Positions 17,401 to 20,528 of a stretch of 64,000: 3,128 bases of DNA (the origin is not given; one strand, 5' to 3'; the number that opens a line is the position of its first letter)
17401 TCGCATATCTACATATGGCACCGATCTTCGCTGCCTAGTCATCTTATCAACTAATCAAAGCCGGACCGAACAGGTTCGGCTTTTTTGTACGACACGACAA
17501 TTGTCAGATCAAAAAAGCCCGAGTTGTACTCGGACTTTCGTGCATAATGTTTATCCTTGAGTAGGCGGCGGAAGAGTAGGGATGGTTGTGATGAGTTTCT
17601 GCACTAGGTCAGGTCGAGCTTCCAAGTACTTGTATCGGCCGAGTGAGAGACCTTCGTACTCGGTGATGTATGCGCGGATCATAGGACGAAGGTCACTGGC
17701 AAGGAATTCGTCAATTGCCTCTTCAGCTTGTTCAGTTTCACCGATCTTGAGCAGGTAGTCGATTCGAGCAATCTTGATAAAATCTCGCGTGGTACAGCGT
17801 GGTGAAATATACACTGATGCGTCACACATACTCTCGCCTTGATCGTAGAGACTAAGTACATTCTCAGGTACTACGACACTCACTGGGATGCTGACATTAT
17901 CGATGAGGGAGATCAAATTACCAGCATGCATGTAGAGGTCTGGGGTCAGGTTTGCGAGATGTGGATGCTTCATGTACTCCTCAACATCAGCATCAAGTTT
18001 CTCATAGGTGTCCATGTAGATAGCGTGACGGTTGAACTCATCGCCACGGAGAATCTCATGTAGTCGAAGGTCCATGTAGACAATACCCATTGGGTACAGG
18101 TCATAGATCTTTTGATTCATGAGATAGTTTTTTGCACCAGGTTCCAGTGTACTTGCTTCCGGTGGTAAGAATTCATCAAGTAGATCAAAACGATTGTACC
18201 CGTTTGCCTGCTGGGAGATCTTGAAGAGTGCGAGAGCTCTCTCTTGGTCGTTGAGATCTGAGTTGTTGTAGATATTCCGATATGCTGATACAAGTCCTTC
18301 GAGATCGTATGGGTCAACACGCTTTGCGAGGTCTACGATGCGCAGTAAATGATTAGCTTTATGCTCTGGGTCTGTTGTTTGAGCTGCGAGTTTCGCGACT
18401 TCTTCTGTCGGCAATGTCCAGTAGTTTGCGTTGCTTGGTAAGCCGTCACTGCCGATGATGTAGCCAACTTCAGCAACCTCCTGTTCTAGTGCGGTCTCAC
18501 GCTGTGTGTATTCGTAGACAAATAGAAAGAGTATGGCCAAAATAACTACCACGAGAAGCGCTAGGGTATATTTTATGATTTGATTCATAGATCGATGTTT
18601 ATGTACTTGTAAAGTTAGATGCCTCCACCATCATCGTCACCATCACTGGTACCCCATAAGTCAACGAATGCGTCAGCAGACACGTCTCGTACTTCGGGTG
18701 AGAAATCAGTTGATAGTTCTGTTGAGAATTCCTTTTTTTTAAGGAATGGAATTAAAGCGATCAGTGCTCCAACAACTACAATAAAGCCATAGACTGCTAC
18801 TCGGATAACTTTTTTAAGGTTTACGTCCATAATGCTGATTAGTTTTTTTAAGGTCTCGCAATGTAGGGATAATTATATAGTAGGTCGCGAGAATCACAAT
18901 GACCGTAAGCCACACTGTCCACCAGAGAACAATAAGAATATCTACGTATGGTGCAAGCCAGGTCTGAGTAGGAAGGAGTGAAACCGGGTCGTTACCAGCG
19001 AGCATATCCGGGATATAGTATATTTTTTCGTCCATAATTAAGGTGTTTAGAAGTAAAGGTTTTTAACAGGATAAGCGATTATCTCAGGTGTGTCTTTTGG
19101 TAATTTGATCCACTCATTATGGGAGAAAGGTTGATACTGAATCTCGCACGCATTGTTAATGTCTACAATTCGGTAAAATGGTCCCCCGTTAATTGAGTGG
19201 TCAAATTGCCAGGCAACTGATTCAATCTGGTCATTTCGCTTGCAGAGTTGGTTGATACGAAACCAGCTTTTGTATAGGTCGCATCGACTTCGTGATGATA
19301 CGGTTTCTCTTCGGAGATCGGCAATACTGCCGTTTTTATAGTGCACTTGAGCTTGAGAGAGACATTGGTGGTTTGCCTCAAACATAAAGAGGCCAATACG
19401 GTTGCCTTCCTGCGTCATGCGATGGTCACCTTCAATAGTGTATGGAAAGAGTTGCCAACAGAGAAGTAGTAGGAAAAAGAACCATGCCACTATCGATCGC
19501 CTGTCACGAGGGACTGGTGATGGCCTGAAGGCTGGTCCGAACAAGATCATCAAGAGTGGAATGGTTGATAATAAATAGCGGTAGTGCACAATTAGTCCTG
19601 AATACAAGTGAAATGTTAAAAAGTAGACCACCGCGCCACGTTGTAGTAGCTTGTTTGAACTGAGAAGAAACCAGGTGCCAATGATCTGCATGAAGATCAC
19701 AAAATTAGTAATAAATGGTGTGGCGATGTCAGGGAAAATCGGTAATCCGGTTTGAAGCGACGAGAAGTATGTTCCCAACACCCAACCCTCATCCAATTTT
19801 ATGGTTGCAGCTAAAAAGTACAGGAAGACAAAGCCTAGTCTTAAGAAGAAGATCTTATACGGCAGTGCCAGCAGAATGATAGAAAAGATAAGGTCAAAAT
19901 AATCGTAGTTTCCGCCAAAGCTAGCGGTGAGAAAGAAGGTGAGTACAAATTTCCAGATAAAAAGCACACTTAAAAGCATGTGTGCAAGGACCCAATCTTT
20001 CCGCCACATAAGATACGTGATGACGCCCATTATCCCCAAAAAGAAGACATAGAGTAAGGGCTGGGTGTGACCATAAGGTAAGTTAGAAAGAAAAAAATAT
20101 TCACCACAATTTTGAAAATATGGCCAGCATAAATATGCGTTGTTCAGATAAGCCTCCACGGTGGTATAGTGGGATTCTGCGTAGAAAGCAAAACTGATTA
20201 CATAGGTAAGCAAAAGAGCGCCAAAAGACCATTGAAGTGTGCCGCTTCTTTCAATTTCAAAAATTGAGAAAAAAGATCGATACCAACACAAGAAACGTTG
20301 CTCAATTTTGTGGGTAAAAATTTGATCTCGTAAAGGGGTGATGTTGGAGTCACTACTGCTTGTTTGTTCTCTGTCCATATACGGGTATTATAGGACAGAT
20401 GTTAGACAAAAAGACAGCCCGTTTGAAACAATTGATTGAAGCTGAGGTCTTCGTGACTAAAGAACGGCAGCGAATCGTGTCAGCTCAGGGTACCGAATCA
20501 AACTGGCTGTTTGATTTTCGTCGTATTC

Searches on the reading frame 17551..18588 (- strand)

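Call 3: search_protein_families(library=pfam, proteins=[window:17551-18588:-], max_evalue=0.01)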
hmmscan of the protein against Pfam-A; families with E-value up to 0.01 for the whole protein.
window:17551-18588:- (345 aa): 0 families

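Call 42: search_protein_families(library=pfam, proteins=[window:17551-18588:-], max_evalue=10)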
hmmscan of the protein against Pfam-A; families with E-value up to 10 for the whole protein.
window:17551-18588:- (345 aa): 2 families
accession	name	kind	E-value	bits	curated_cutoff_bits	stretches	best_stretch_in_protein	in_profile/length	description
PF21069.2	Csx12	-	0.031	13.5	27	1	70-122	344-396/594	CRISPR-associated endonuclease Cas9 alpha-helical lobe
PF17638.7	UL42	-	0.26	11.7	25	1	5-24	84-103/125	HCMV UL42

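Call 65: search_protein_families(library=padloc, proteins=[window:17551-18588:-], max_evalue=0.01)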
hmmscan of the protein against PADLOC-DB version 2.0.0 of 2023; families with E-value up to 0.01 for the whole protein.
window:17551-18588:- (345 aa): 0 families

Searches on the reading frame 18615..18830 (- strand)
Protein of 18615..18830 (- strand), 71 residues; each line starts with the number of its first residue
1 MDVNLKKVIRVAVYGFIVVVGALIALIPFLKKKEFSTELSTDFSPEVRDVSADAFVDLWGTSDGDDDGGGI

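Call 3: search_protein_families(library=pfam, proteins=[window:18615-18830:-], max_evalue=0.01)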
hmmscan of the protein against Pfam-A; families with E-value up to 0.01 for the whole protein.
window:18615-18830:- (71 aa): 0 families

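Call 42: search_protein_families(library=pfam, proteins=[window:18615-18830:-], max_evalue=10)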
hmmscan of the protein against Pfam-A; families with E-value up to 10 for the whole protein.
window:18615-18830:- (71 aa): 1 family
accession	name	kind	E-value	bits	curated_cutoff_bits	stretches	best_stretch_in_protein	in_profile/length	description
PF05102.17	Holin_BlyA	-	0.28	11.6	27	1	4-32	14-42/61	holin, BlyA family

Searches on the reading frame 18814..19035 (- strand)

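Call 3: search_protein_families(library=pfam, proteins=[window:18814-19035:-], max_evalue=0.01)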
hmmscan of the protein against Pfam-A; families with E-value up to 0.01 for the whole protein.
window:18814-19035:- (73 aa): 0 families

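Call 42: search_protein_families(library=pfam, proteins=[window:18814-19035:-], max_evalue=10)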
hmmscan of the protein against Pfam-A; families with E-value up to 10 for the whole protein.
window:18814-19035:- (73 aa): 1 family
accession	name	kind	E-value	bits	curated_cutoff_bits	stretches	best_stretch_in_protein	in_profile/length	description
PF06024.17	Orf78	-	0.28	11.9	29.4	1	33-65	64-95/101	Orf78 (ac78)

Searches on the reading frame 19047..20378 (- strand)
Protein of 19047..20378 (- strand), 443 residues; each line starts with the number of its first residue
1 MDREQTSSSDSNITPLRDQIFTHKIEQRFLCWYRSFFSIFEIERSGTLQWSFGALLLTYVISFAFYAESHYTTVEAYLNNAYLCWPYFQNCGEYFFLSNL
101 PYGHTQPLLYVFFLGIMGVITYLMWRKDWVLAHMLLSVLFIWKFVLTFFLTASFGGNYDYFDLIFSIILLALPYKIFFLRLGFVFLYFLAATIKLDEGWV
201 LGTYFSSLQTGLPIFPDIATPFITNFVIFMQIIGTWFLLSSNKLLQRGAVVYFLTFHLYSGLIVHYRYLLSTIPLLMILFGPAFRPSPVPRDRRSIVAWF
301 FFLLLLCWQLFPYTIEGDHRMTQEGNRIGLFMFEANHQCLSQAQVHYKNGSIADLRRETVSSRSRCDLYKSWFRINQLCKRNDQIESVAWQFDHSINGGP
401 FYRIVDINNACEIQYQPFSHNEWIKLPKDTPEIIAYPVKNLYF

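Call 3: search_protein_families(library=pfam, proteins=[window:19047-20378:-], max_evalue=0.01)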
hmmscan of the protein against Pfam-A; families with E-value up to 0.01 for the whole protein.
window:19047-20378:- (443 aa): 0 families

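Call 4: search_protein_families(library=ncbifam, proteins=[window:19047-20378:-], max_evalue=0.01)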
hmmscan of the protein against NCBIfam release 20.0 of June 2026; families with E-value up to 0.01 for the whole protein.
window:19047-20378:- (443 aa): 0 families

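Call 42: search_protein_families(library=pfam, proteins=[window:19047-20378:-], max_evalue=10)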
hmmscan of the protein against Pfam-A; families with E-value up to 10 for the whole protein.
window:19047-20378:- (443 aa): 1 family
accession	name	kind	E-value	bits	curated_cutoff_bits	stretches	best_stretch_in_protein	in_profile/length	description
PF25730.1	Herpes_BDLF2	-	0.054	13.2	27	1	300-328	75-103/266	Gammaherpesvirus intercellular spread glycoprotein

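Call 50: search_solved_structures(query=A2, max_evalue=10, show_alignments=1)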
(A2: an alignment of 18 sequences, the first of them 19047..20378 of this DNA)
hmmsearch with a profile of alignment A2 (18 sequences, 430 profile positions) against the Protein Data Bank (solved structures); distinct sequences matched with E-value up to 10: 0.
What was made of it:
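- Tried and rejected: Profile search of the TM432 family against PDB sequences: nothing (call 50).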

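Call 51: search_protein_families(library=pfam, alignment_id=A2, max_evalue=1)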
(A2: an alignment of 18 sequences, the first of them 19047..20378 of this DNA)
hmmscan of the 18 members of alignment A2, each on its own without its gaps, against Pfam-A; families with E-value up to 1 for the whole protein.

A. member 1, window:19047-20378:- (443 aa): 1 family
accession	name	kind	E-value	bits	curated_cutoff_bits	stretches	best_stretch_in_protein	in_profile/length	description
PF25730.1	Herpes_BDLF2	-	0.054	13.2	27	0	300-328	75-103/266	Gammaherpesvirus intercellular spread glycoprotein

B. families by the number of members that match (of 18 scanned): 4 families
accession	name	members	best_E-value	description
PF22777.1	VKGC_lumenal_dom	2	0.075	Vitamin K-dependent gamma-carboxylase, lumenal domain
PF25730.1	Herpes_BDLF2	1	0.054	Gammaherpesvirus intercellular spread glycoprotein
PF07291.16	MauE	1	0.4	Methylamine utilisation protein MauE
PF13396.11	PLDc_N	1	0.54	Phospholipase_D-nuclease N-terminal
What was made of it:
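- On Vitamin K-dependent gamma-glutamyl carboxylase / HTTM (neighbour 19047-20378): 2 of 18 family members give faint VKGC_lumenal_dom hits at E 0.075 (calls 42, 51).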

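Call 53: find_homologous_proteins(query=window:19047-20378:-, max_evalue=0.001)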
Query window:19047-20378:- (443 aa): 591 proteins with E <= 0.001 among 6116 candidates; the best 120 are listed.
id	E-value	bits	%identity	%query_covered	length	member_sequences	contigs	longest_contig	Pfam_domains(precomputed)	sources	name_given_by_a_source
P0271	1.0e-221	755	100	74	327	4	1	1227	-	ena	-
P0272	4.9e-194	664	63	100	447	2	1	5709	-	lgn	-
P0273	1.2e-189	649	62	100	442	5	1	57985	-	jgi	-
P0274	2.6e-189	648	60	100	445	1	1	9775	-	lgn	-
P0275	1.0e-184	633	60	96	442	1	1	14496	-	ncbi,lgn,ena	-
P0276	1.3e-183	629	63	96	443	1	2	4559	-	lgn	-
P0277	5.5e-182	624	58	100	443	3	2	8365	-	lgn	-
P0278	4.7e-181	621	58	100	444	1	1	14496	-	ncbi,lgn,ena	-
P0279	3.8e-179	615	57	100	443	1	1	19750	-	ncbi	-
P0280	9.8e-178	610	58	100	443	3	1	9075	-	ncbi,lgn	-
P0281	7.0e-177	607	58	100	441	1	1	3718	-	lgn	-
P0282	2.3e-172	592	58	96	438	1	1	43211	-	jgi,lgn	-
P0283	1.3e-169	583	56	96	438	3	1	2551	-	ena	-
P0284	7.4e-168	577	57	97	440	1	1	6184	-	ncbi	-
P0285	7.4e-167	574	52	100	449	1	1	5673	-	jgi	-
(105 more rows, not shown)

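Call 61: predict_structure(alignment_id=A3)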
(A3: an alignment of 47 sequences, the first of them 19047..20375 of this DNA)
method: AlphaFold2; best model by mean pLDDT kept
length: 442 residues; sequences in the alignment: 47
mean_pLDDT: 88.5   pTM: 0.88
mean pLDDT of the five models: 88.5, 88.3, 87.3, 87.3, 84.4
residues with pLDDT >= 90: 288; 70-90: 118; 50-70: 23; < 50: 13
segments of 3 or more residues with pLDDT < 50: 1-10
pLDDT, mean of each block of 10 residues (from residue 1): 38 81 95 97 98 96 93 94 91 95 97 99 97 98 93 81 97 98 91 78 73 82 90 96 97 91 80 96 95 97 92 78 76 71 97 85 75 94 97 84 96 90 91 73 43
secondary structure, 60 per line:
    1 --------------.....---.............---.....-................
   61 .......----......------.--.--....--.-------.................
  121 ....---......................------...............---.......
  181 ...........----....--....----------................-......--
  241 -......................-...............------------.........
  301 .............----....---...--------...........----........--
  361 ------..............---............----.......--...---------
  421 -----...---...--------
elements in order: H15-19 H23-35 H39-43 H45-67 H73-77 H90-93 H104-124 H128-149 H156-170 H174-191 H196-199 H202-205 H216-231 H233-238 H242-263 H265-279 H292-313 H318-321 E336-346 E351-358 H367-380 E384-395 E400-406 E432-434
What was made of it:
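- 19047..20378 (-): Divergent neighbour: 443-aa multi-pass membrane protein, structural homologue of vitamin K-dependent gamma-glutamyl carboxylase (the 'TM432' family). AF2 pLDDT 88.5 (call 61).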

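Call 64: fold_search(model_id=the predicted structure, library=pdb)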
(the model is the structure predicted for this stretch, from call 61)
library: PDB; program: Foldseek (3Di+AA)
matches with E <= 10: 346; with E <= 0.001: 15
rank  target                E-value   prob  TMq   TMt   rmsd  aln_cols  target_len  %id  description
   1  9l21_A                6.9e-09  1.00  0.53  0.37   7.8       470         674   13  cryo-EM structure of Vitamin K-dependent gamma-carboxylase complexed with factor IX (released 2025-10-22)
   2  9l24_A                7.6e-09  1.00  0.53  0.37   7.9       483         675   13  cryo-EM structure of Vitamin K-dependent gamma-carboxylase complexed with Matrix Gla protein (released 2025-10-22)
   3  9l6s_A                1.5e-08  1.00  0.56  0.39   6.8       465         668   12  double-mutant (K217A & K218A) Vitamin K-dependent gamma-carboxylase in complex with coagulation factors X and vitamin  (released 2025-10-08)
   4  9l6r_A                7.3e-08  1.00  0.56  0.38   7.0       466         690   13  double-mutant (K217A & K218A) Vitamin K-dependent gamma-carboxylase in complex with Coagulation factor IX and vitamin  (released 2025-10-08)
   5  9wf3_A                7.6e-08  1.00  0.52  0.37   8.2       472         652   14  Cryo-EM structure of GGCX-FIX complex (released 2026-04-01)
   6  9l20_A                7.6e-08  1.00  0.54  0.38   7.3       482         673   15  cryo-EM structure of Vitamin K-dependent gamma-carboxylase complexed with anisindione (released 2025-10-22)
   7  9bvq_A                8.0e-08  1.00  0.55  0.39   6.9       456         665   14  Vitamin K-dependent gamma-carboxylase with TMG2 propeptide and glutamate-rich region (released 2025-01-22)
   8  9bux_A                9.7e-08  1.00  0.59  0.41   6.1       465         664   15  Structure of GGCX-BGP-menaquinone-4 epoxide complex (released 2025-01-29)
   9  9mqb_A                1.1e-07  1.00  0.57  0.38   6.7       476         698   15  Vitamin K-dependent gamma-carboxylase with Osteocalcin (mutant) and vitamin K hydroquinone and calcium (released 2025-10-08)
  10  9bvk_A                1.1e-07  1.00  0.54  0.37   7.4       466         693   15  Vitamin K-dependent gamma-carboxylase with factor IX propeptide and glutamate-rich region and with vitamin K hydroquin (released 2025-01-22)
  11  9wfc_A                1.3e-07  1.00  0.53  0.38   8.4       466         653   14  Cryo-EM structure of GGCX-MGP complex (released 2026-04-01)
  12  9l6q_A                1.7e-07  1.00  0.56  0.40   7.6       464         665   13  Vitamin K-dependent gamma-carboxylase in complex with Coagulation factor IX and vitamin K (released 2025-10-08)
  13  9bur_A                3.1e-07  1.00  0.56  0.39   6.9       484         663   14  Structure of GGCX-BGP complex (released 2025-01-29)
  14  9bvo_A                3.0e-06  1.00  0.56  0.41   6.3       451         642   14  Vitamin K-dependent gamma-carboxylase in apo state (released 2025-01-22)
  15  9bum_A                4.7e-04  1.00  0.39  0.33  12.9       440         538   15  Structure of gamma-glutamyl carboxylase (GGCX) (released 2025-01-29)
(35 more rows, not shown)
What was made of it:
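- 19047..20378 (-): The top 15 PDB hits are all GGCX (E 7e-9 to 5e-4, TMq 0.52-0.59), with nothing else below E 0.4 (call 64).
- On Vitamin K-dependent gamma-glutamyl carboxylase / HTTM (neighbour 19047-20378): The top 15 PDB hits are all GGCX, E 7e-9 to 5e-4, TMq 0.52-0.59 (call 64).
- Closest known: Vitamin K-dependent gamma-glutamyl carboxylase. Same: Whole-protein fold match, membrane domain plus beta-rich extracytoplasmic domain (call 64).
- The window's divergent neighbour has the GGCX fold, a peptide-modifying enzyme class (calls 61, 64).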

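Call 65: search_protein_families(library=padloc, proteins=[window:19047-20378:-], max_evalue=0.01)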
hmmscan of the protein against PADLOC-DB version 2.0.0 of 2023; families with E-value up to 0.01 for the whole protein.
window:19047-20378:- (443 aa): 0 families
